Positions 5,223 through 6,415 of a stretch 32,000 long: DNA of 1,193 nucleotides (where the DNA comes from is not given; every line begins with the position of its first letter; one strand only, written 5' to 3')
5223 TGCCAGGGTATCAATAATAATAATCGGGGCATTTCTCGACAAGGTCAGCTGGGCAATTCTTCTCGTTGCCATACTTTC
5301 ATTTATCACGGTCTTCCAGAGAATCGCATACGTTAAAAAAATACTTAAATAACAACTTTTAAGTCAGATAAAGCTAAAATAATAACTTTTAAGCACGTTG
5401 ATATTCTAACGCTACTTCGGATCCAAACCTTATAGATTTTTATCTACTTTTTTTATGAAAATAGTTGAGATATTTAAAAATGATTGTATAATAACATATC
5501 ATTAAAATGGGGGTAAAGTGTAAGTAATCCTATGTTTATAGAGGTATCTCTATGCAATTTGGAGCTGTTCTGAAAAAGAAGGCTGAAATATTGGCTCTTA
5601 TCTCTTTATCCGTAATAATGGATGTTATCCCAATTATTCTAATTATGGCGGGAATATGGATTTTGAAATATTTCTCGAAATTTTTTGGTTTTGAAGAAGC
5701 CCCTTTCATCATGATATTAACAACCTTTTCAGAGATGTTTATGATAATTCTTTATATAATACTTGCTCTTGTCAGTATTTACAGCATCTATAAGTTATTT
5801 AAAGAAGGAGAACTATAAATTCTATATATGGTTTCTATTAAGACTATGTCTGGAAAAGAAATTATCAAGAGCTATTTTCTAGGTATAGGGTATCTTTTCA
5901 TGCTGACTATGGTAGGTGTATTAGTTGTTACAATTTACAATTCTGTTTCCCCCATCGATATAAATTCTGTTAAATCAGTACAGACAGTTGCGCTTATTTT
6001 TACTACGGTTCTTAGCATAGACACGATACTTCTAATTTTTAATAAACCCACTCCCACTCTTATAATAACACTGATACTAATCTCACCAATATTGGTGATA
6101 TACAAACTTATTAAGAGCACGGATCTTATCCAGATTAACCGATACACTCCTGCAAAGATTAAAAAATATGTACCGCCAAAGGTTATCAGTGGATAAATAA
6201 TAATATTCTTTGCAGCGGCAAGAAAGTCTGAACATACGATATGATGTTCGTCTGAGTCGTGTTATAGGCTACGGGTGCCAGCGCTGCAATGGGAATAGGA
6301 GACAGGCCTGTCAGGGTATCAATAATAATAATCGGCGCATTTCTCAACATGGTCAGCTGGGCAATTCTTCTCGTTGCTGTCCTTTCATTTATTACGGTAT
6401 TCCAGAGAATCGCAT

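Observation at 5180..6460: A 0.9-kb AT-rich cassette splits the inositol-lipid gene pair and is bracketed by a 194-bp duplication of the AIP-synthase 3' end with an att-like perfect core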

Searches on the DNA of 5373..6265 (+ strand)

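Call 62: search_dna_similar(query=window:5373-6265:+, collection=plasmids, mode=distant, max_evalue=0.001, max_rows=10)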
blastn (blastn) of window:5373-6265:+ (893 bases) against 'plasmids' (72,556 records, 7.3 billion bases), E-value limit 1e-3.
No match.

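Call 63: search_dna_similar(query=window:5373-6265:+, collection=phages, mode=distant, max_evalue=0.001, max_rows=10)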
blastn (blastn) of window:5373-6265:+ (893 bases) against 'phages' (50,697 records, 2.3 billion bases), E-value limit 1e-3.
No match.
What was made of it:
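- Tried and rejected: PLSDB and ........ BLASTN searches with the insert found nothing (calls 62, 63).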

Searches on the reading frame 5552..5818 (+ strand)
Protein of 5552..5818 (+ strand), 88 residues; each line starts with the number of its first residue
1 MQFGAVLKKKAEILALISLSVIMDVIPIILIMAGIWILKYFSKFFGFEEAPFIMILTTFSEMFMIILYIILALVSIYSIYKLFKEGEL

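Call 9: search_protein_families(library=pfam, proteins=[window:5552-5818:+], max_evalue=0.01)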
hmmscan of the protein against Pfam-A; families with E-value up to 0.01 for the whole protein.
window:5552-5818:+ (88 aa): 0 families

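Call 10: search_protein_families(library=ncbifam, proteins=[window:5552-5818:+], max_evalue=0.01)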
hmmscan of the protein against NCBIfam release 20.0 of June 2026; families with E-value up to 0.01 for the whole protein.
window:5552-5818:+ (88 aa): 0 families

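Call 13: find_encoding_contigs(protein=window:5552-5818:+, flank=6000, max_places=10)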
Protein window:5552-5818:+ (88 aa): 5 contigs read that carry it; 3 places shown.
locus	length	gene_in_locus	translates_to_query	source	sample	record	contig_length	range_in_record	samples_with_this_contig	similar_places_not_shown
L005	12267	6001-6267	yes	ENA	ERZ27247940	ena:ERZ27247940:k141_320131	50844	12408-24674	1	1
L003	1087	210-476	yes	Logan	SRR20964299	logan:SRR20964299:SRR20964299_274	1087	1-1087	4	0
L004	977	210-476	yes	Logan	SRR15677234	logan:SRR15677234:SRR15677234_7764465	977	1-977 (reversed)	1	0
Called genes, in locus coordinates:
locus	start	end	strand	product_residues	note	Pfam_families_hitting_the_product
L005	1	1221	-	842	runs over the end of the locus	PF00690:Cation_ATPase_N, PF00122:E1-E2_ATPase, PF00702:Hydrolase, PF13246:Cation_ATPase, PF00689:Cation_ATPase_C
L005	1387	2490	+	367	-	PF21088:MS_channel_1st, PF00924:MS_channel_2nd, PF21082:MS_channel_3rd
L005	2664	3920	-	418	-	PF05201:GlutR_N, PF13241:NAD_binding_7 (faint), PF02826:2-Hacid_dh_C (weak), PF01488:Shikimate_DH, PF03446:NAD_binding_2 (weak), PF03807:F420_oxidored (weak), PF00745:GlutR_dimer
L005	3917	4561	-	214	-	PF13241:NAD_binding_7, PF14824:Sirohm_synth_M (weak)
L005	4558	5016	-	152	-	PF22451:NirdL-like_HTH, PF17805:AsnC_trans_reg2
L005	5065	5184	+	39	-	-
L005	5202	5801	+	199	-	PF01066:CDP-OH_P_transf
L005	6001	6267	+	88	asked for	-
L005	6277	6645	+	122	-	-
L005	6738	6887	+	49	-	-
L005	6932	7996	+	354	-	PF01658:Inos-1-P_synth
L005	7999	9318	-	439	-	PF01523:PmbA_TldD_1st, PF19290:PmbA_TldD_2nd, PF19289:PmbA_TldD_3rd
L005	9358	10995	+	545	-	PF04055:Radical_SAM, PF12836:HHH_3 (faint)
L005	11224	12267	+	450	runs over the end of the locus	PF18144:SMODS (weak), PF01909:NTP_transf_2, PF09249:tRNA_NucTransf2, PF21133:CAA_C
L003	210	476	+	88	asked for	-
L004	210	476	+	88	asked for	-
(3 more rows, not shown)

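Call 54: search_protein_families(library=phrogs, proteins=[window:5552-5818:+], max_evalue=0.001)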
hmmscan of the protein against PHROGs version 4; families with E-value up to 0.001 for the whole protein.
window:5552-5818:+ (88 aa): 0 families

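Call 55: search_protein_families(library=padloc, proteins=[window:5552-5818:+], max_evalue=0.01)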
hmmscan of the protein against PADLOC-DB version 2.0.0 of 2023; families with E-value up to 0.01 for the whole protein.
window:5552-5818:+ (88 aa): 0 families
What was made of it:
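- Tried and rejected: Pfam, NCBIfam, PHROG and PADLOC gave no hit for ORF88 or ORF122 (calls 9, 10, 54, 55).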
